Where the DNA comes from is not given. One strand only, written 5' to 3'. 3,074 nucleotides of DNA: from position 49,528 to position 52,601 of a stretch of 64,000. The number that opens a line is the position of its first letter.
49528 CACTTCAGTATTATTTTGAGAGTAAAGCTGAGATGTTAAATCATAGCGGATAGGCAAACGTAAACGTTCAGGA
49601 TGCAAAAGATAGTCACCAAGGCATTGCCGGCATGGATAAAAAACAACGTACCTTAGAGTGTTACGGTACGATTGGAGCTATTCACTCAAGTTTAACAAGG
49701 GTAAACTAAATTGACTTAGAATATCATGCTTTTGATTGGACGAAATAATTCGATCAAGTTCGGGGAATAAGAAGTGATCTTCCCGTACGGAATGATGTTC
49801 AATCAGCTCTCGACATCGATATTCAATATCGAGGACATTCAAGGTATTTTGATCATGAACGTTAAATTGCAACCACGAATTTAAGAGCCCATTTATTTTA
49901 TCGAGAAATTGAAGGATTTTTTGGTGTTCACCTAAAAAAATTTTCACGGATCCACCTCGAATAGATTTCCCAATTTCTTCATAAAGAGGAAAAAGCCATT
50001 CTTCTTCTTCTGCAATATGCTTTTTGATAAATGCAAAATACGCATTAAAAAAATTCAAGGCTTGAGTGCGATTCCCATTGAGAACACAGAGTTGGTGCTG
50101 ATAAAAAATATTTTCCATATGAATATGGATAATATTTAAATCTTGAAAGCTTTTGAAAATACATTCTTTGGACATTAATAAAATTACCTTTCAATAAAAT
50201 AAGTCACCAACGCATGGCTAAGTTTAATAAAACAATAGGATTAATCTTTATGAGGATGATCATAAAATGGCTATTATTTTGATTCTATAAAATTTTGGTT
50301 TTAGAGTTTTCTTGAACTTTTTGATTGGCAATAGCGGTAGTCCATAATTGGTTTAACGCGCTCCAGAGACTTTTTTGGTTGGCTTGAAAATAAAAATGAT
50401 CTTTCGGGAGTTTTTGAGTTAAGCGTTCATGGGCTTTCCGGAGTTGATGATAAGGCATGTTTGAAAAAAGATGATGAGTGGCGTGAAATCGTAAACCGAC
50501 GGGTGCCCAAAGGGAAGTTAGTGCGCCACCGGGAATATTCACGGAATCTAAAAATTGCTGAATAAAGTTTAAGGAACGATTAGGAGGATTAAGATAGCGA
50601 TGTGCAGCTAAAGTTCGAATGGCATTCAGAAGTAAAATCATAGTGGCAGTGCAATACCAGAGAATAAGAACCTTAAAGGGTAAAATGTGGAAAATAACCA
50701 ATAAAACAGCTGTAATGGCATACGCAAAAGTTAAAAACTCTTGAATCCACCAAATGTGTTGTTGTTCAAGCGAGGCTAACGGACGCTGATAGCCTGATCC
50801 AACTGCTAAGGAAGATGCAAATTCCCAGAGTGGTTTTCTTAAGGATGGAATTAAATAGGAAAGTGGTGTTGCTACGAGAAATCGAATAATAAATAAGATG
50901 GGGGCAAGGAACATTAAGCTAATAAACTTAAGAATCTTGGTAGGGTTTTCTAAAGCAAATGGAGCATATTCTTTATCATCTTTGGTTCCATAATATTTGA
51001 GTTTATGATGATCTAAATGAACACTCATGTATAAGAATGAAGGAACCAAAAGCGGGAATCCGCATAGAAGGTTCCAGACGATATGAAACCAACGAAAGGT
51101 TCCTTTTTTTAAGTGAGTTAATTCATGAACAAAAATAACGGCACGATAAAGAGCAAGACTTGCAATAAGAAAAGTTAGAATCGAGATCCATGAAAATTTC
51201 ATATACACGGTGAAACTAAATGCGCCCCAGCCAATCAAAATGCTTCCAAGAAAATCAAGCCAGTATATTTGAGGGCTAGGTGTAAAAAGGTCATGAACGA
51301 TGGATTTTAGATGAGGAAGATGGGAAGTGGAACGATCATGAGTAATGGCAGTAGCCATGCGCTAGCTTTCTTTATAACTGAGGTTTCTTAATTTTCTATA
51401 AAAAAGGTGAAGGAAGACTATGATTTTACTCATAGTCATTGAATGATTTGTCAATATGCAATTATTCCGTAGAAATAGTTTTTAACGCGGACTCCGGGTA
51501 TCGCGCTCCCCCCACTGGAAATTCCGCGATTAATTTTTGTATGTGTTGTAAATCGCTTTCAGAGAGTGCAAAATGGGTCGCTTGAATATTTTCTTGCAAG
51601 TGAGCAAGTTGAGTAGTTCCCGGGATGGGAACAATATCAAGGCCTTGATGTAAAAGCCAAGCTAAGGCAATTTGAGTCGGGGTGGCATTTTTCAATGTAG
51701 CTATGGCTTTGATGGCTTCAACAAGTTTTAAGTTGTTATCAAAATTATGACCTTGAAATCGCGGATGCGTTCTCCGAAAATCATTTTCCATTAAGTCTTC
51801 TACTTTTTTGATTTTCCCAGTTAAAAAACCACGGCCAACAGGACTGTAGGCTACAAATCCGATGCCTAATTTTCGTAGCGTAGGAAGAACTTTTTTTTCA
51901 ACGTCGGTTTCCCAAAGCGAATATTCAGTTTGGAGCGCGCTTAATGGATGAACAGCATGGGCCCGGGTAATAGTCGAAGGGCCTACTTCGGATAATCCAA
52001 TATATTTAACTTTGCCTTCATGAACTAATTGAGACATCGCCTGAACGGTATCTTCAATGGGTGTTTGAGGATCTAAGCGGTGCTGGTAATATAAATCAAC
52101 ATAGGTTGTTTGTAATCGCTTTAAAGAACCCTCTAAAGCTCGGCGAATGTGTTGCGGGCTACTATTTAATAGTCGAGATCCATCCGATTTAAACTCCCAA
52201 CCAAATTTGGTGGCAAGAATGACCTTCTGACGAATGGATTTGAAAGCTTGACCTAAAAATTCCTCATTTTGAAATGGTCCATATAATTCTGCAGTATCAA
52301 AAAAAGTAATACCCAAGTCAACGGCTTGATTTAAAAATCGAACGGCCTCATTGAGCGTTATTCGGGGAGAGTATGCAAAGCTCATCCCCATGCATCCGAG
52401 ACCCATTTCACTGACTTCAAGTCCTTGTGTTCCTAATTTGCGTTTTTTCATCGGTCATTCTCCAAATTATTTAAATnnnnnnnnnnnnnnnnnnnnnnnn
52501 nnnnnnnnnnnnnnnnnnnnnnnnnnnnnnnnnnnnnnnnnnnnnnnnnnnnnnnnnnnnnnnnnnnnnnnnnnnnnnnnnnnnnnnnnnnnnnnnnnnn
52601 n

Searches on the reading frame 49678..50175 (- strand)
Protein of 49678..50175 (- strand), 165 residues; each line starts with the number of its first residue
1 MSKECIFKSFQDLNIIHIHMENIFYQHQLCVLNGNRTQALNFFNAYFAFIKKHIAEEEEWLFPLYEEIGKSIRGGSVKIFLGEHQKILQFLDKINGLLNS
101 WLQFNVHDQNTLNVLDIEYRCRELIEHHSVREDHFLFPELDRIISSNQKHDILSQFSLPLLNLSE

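Call 37: search_protein_families(library=pfam, proteins=[window:49678-50175:-], max_evalue=0.001)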
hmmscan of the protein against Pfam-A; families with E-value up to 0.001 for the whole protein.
window:49678-50175:- (165 aa): 1 family
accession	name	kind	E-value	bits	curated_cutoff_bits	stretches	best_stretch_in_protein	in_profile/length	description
PF01814.28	Hemerythrin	-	1.7e-12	48.4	25.3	2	28-102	19-96/127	Hemerythrin HHE cation binding domain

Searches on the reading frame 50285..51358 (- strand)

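Call 37: search_protein_families(library=pfam, proteins=[window:50285-51358:-], max_evalue=0.001)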
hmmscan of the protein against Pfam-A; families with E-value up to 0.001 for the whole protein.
window:50285-51358:- (357 aa): 1 family
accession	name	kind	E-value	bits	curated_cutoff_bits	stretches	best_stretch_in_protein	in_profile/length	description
PF00487.30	FA_desaturase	-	1.2e-26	94.4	29.7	1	56-323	2-248/253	Fatty acid desaturase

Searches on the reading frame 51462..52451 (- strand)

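Call 10: search_protein_families(library=pfam, proteins=[window:51462-52451:-], max_evalue=0.001)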
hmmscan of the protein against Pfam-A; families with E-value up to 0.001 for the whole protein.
window:51462-52451:- (329 aa): 1 family
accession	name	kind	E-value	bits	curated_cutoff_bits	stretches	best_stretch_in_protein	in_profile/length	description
PF00248.27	Aldo_ket_red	-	2.7e-79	266.7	24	1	15-308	1-290/291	Aldo/keto reductase family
